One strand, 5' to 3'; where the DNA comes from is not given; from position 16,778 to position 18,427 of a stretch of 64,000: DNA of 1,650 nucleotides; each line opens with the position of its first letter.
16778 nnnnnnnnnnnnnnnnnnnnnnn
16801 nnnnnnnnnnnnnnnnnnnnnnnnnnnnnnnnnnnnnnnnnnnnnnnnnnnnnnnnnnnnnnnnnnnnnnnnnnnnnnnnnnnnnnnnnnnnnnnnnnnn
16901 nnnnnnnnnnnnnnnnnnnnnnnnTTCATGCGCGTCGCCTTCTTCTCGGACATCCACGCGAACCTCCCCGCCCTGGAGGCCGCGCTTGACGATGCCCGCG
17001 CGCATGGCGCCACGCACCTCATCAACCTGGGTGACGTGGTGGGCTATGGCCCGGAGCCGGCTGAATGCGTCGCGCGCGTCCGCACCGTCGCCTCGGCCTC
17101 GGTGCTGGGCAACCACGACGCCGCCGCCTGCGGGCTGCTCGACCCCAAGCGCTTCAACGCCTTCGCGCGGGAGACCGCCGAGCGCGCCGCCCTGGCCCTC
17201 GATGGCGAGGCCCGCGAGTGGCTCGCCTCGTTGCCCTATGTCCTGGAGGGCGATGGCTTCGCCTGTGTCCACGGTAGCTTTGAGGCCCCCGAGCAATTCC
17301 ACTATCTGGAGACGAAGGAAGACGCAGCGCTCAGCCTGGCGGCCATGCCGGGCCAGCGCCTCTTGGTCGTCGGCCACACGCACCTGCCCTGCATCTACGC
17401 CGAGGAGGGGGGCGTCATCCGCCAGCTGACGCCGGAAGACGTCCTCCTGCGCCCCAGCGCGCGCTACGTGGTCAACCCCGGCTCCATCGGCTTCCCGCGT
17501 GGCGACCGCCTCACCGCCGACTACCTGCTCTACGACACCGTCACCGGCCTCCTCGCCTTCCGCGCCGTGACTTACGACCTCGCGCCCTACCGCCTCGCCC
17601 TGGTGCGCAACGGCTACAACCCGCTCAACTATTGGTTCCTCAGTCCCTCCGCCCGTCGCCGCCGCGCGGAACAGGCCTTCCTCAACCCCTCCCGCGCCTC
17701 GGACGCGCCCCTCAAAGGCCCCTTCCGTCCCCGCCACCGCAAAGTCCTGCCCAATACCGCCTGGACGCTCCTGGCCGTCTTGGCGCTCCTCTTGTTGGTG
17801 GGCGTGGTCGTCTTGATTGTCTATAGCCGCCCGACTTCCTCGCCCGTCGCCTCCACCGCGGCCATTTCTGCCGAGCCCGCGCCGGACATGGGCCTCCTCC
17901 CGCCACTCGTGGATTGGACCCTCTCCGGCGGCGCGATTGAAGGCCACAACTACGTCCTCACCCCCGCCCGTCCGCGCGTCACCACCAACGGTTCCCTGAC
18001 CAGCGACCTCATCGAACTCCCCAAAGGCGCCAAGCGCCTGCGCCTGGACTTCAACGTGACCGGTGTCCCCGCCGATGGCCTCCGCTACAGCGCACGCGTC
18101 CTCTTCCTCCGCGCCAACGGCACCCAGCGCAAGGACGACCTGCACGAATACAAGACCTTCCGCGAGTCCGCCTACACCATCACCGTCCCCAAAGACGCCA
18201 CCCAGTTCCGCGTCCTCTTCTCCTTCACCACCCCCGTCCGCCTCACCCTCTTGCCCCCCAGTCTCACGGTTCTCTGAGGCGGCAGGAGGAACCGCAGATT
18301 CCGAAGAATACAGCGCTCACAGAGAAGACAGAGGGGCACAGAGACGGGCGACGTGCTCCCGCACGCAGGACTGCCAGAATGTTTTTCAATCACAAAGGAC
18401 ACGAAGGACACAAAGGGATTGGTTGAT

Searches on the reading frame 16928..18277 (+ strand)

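Call 53: search_protein_families(library=pfam, proteins=[window:16928-18277:+], max_evalue=0.00001)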
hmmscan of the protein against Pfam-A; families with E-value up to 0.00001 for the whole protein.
window:16928-18277:+ (449 aa): 2 families
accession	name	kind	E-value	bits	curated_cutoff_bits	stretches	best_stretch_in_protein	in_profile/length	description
PF12850.12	Metallophos_2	-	1.1e-17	64.9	27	1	1-205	1-152/154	Calcineurin-like phosphoesterase superfamily domain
PF00149.33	Metallophos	-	7.1e-14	53.1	21.5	1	1-165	1-172/191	Calcineurin-like phosphoesterase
